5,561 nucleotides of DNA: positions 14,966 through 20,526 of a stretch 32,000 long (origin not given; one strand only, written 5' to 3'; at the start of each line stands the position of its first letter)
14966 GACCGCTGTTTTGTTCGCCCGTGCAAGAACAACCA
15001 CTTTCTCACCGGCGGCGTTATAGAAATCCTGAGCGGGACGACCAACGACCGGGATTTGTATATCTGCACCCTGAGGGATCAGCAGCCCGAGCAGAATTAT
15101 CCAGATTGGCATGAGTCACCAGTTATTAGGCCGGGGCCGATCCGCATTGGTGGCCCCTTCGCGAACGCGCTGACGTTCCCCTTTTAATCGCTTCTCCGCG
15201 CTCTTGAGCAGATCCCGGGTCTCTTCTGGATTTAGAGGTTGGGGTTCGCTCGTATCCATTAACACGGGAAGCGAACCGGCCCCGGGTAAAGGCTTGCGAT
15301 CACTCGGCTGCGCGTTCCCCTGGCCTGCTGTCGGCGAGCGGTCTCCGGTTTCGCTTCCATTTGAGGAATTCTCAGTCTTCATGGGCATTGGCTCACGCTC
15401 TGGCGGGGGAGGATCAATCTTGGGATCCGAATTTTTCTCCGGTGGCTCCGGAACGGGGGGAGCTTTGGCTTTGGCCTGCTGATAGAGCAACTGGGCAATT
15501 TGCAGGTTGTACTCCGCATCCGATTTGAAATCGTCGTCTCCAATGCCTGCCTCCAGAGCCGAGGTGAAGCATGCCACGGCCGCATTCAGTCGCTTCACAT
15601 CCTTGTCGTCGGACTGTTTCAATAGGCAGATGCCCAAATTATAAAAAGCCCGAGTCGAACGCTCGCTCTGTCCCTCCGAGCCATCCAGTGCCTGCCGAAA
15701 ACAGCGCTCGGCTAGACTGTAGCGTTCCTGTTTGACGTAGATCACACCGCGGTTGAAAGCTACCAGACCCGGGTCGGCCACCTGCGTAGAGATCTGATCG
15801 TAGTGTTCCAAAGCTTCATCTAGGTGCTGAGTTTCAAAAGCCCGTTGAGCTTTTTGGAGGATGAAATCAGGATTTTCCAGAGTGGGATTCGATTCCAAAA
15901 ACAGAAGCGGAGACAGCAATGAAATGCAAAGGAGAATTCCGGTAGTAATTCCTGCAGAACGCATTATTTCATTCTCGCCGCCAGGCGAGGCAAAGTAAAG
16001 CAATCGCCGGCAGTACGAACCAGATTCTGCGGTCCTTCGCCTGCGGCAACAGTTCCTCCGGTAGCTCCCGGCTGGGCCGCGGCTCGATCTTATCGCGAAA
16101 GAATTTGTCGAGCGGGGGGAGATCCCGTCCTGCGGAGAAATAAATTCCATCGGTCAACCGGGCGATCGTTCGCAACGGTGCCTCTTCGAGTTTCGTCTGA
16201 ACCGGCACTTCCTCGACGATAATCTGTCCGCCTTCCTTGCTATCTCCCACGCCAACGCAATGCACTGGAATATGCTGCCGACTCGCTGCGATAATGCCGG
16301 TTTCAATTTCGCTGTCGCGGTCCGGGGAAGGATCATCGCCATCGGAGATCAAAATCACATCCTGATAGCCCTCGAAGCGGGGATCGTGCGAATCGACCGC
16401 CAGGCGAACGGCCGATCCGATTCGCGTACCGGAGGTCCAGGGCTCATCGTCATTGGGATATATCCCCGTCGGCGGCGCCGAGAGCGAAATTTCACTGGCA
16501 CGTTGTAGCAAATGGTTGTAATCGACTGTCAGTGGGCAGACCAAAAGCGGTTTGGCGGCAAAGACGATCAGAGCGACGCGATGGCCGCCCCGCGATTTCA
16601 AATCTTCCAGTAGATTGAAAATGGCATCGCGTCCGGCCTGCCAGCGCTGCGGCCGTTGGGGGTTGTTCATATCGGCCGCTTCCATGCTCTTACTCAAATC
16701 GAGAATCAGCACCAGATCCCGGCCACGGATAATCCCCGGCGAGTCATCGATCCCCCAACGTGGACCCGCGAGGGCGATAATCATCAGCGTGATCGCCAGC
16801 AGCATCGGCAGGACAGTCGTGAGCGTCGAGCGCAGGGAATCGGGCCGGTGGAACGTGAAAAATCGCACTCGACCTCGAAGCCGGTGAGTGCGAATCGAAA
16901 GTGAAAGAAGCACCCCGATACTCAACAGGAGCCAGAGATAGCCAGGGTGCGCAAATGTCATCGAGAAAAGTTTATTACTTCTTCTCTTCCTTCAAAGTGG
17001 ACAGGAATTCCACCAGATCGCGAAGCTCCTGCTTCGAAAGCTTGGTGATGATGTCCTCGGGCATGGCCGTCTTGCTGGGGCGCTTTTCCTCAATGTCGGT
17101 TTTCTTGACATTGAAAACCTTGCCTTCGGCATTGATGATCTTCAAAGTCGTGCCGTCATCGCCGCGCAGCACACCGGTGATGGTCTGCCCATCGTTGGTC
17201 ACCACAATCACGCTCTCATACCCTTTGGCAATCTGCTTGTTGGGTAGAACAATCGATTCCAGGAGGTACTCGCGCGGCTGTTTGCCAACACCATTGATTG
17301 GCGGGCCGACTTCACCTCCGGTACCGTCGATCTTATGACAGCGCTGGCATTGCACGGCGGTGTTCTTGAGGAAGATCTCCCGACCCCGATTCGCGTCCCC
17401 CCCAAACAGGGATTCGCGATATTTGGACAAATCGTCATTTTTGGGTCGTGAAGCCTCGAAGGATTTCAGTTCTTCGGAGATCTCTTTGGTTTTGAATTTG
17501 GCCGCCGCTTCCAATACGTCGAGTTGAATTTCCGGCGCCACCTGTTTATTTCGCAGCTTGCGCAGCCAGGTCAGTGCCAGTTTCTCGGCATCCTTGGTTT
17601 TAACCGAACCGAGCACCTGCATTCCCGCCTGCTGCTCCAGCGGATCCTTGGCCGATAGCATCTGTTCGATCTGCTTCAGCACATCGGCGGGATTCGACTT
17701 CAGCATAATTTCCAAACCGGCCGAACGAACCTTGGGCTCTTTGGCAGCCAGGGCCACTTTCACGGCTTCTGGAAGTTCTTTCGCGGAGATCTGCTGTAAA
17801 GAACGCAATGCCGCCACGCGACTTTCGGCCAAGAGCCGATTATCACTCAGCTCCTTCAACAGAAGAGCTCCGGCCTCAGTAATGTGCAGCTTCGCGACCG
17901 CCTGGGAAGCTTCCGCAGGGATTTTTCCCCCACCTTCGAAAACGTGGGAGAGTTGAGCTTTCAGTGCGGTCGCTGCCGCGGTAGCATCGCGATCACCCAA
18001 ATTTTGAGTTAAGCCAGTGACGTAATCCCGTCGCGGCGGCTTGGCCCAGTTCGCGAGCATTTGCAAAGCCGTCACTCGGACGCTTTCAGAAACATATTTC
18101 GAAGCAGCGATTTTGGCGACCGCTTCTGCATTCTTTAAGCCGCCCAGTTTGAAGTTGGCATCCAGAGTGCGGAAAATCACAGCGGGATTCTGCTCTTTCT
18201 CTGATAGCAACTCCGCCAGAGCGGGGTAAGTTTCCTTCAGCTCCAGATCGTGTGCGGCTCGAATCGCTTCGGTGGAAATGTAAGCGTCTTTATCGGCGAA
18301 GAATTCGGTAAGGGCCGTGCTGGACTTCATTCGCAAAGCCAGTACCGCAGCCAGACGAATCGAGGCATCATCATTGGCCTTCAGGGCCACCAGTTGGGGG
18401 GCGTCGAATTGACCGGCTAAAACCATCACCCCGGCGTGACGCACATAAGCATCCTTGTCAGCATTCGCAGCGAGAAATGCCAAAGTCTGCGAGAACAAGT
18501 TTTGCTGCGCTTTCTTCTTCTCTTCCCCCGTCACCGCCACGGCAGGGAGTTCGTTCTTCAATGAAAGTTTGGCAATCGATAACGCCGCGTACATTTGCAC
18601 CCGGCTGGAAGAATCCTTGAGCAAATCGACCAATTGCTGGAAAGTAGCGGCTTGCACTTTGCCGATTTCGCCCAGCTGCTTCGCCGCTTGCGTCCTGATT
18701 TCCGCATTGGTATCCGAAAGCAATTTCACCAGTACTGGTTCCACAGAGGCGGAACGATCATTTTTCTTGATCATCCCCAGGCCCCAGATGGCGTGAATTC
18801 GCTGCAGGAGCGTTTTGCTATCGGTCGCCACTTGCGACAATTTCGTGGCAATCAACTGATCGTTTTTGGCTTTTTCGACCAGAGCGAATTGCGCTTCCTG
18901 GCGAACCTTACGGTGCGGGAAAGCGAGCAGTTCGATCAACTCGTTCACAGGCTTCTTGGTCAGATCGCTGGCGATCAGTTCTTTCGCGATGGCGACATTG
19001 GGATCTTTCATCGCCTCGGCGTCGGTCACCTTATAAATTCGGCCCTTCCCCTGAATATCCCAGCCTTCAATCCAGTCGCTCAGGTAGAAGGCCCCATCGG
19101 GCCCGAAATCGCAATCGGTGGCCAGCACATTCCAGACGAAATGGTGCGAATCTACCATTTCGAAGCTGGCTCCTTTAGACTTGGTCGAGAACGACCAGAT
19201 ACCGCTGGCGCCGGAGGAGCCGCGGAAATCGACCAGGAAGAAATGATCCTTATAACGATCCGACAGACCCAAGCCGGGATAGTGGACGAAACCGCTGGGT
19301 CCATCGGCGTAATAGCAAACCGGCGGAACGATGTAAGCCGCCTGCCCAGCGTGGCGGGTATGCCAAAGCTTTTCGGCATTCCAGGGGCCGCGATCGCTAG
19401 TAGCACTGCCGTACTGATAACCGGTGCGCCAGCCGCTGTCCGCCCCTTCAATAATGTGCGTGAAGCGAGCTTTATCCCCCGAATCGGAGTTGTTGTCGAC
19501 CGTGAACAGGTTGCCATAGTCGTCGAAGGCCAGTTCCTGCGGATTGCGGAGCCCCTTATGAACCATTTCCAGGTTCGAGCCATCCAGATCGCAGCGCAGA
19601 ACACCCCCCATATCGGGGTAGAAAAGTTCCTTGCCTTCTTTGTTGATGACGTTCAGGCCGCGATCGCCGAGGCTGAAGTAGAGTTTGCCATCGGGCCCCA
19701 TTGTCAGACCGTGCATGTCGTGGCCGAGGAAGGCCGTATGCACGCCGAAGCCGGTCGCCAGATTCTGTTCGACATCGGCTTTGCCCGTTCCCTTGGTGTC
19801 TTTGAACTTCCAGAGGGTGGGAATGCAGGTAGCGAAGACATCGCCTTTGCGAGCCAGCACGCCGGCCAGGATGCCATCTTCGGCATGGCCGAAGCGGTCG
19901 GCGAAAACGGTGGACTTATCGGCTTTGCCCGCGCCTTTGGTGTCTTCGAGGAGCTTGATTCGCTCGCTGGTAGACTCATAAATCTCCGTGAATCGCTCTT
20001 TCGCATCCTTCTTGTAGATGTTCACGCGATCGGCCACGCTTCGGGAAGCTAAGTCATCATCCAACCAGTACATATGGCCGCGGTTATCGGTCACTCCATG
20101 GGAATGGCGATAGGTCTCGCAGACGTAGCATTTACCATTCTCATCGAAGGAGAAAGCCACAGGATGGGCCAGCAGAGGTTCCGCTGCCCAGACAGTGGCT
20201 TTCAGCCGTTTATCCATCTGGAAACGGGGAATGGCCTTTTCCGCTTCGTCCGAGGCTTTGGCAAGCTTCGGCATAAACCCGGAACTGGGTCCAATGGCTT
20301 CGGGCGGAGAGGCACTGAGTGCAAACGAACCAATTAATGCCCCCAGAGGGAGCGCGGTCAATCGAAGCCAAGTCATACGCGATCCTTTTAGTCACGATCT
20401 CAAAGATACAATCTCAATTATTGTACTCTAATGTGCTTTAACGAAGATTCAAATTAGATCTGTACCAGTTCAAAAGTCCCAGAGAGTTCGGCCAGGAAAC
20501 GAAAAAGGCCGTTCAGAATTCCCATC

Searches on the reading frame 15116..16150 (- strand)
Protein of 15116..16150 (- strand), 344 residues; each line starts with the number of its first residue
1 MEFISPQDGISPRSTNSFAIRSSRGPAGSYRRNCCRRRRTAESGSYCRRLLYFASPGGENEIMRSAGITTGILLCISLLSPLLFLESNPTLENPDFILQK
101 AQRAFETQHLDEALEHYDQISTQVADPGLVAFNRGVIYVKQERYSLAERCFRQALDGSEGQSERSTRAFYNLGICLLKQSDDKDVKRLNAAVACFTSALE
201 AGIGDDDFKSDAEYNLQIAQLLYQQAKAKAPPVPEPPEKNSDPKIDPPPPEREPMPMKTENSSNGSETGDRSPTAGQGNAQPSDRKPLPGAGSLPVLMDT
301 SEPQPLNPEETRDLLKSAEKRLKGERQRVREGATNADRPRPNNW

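Call 39: search_protein_families(library=pfam, proteins=[window:15116-16150:-], max_evalue=0.01)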
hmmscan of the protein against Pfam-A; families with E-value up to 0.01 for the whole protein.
window:15116-16150:- (344 aa): 6 families
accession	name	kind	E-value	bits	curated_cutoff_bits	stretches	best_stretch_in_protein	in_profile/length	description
PF00515.34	TPR_1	-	2.3e-10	40.3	27.8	1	132-155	5-28/34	Tetratricopeptide repeat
PF13432.12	TPR_16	-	2.5e-08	34.7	32.7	2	134-204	3-63/65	Tetratricopeptide repeat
PF13424.12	TPR_12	-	8.9e-08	32.7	30.1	2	133-183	8-62/77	Tetratricopeptide repeat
PF07719.23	TPR_2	-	3.3e-07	30.4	27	1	131-155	4-28/34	Tetratricopeptide repeat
PF24575.1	TPR_Slam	-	0.0014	19.4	35.2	1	97-156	18-75/104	Surface lipoprotein assembly modifier, N-terminal TPR repeats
PF13181.12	TPR_8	-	0.0038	17.7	25.7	0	132-155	5-28/34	Tetratricopeptide repeat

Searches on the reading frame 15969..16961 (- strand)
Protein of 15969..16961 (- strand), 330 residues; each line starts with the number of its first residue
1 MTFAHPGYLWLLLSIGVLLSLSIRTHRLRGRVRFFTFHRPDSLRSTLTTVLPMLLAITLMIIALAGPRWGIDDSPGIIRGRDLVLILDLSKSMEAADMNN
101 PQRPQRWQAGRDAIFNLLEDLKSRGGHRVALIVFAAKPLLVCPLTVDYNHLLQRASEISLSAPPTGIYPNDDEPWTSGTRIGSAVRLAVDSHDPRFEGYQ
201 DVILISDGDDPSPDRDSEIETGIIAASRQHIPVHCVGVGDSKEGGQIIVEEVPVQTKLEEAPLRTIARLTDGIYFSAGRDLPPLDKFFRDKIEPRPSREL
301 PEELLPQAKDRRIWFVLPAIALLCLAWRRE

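Call 39: search_protein_families(library=pfam, proteins=[window:15969-16961:-], max_evalue=0.01)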
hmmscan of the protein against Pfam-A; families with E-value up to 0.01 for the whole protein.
window:15969-16961:- (330 aa): 4 families
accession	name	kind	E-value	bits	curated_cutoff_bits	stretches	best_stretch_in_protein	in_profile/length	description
PF13519.12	VWA_2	-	1e-12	49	27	1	83-208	1-106/107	von Willebrand factor type A domain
PF00092.34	VWA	-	2e-09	38.4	23.8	1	82-242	1-143/174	von Willebrand factor type A domain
PF13768.12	VWA_3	-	0.0041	17.6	27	0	108-242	18-137/155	von Willebrand factor type A domain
PF05762.20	VWA_CoxE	-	0.007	16.3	26.4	0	174-214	125-165/222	VWA domain containing CoxE-like protein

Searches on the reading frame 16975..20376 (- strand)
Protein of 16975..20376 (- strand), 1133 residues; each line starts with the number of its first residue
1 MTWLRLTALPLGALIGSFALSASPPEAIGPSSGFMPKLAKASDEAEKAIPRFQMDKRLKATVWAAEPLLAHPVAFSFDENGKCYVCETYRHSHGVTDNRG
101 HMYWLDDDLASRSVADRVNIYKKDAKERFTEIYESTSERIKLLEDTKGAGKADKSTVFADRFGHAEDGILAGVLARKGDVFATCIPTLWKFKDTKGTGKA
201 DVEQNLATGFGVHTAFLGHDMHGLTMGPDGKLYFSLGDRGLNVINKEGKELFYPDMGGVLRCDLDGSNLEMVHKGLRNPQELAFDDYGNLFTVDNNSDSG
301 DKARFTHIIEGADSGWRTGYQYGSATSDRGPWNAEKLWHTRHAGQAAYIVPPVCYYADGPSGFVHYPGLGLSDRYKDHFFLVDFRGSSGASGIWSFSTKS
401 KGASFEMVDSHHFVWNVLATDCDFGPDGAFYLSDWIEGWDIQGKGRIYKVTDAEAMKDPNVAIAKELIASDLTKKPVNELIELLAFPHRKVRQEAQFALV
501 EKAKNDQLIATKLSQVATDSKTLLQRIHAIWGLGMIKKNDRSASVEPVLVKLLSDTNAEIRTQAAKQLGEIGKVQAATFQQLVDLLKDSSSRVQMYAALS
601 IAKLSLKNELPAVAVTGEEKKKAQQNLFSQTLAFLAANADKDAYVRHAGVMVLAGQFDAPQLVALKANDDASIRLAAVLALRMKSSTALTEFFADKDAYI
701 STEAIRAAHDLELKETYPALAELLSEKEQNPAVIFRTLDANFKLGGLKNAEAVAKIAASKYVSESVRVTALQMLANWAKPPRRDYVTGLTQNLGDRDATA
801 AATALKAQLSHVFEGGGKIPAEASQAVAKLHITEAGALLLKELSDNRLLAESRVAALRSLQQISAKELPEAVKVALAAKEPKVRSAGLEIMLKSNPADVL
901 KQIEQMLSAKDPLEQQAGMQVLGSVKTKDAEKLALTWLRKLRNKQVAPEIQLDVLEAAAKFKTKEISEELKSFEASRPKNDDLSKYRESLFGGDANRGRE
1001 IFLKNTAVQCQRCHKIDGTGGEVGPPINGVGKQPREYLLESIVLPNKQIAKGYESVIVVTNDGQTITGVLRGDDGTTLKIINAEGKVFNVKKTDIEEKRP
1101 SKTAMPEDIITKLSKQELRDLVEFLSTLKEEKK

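Call 3: search_protein_families(library=pfam, proteins=[window:16975-20376:-], max_evalue=0.01)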
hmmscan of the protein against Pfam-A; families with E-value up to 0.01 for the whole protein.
window:16975-20376:- (1133 aa): 10 families
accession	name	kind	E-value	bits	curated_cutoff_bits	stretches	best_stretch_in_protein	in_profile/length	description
PF23500.1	DUF7133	-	2.9e-35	122.8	27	1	45-300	2-211/385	Domain of unknown function (DUF7133)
PF13646.12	HEAT_2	-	3.6e-17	62.9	27.7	1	513-601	4-87/88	HEAT repeats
PF00034.26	Cytochrom_C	-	6.1e-08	34.3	21.3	1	996-1129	2-90/90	Cytochrome c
PF02985.28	HEAT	-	1.6e-07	31.3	23.5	1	547-574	3-30/31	HEAT repeat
PF22646.2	PPP2R1A-like_HEAT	-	3.3e-05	24.7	27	1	541-571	4-34/78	PPP2R1A-like HEAT repeat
PF07995.17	GSDH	-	7.7e-05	22.6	25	1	219-380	114-274/332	Glucose / Sorbosone dehydrogenase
PF13442.11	Cytochrome_CBB3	-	0.00017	22.3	27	1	994-1041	2-40/68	Cytochrome C oxidase, cbb3-type, subunit III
PF12717.13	Cnd1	-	0.0015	19.1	26.4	0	526-610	3-91/162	non-SMC mitotic condensation complex subunit 1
PF01602.26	Adaptin_N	-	0.0047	16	37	0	507-630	77-195/524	Adaptin N terminal region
PF00514.29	Arm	-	0.0066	16.9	20.6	0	547-565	15-33/41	Armadillo/beta-catenin-like repeat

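Call 4: search_protein_families(library=ncbifam, proteins=[window:16975-20376:-], max_evalue=0.01)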
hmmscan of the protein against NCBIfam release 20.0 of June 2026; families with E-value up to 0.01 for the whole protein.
window:16975-20376:- (1133 aa): 9 families
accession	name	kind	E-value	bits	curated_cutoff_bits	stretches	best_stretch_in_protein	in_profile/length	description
TIGR02604.1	Piru_Ver_Nterm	subfamily_domain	1.2e-46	159.8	122.2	2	135-452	44-365/367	PVC-type heme-binding CxxCH protein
TIGR02603.1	CxxCH_TIGR02603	domain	1.1e-30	106.4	68.15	1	993-1127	1-133/134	putative heme-binding domain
NF033206.1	ScyE_fam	subfamily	1.6e-07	31.2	80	0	416-455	205-244/333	ScyD/ScyE family protein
NF007244.0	PRK09687.1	equivalog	7.4e-06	25.5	275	0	477-564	130-214/285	putative lyase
NF045915.1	PhycobilmeDegNblB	equivalog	4.5e-05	23.1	300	1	519-611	11-101/214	phycobilisome degradation protein NblB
TIGR03606.1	non_repeat_PQQ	subfamily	0.00015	20.8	434.55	0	218-323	145-276/454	glucose/sorbosone family PQQ-dependent dehydrogenase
NF045662.1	DVU0298_fam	equivalog_domain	0.0002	21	75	1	526-603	125-201/213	DVU0298 family protein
TIGR04485.1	thiosulf_SoxX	equivalog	0.00025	21.7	61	0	1009-1127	4-77/78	sulfur oxidation c-type cytochrome SoxX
NF010374.0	PRK13800.1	equivalog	0.00079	17.8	1196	1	476-807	563-894/898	fumarate reductase/succinate dehydrogenase flavoprotein subunit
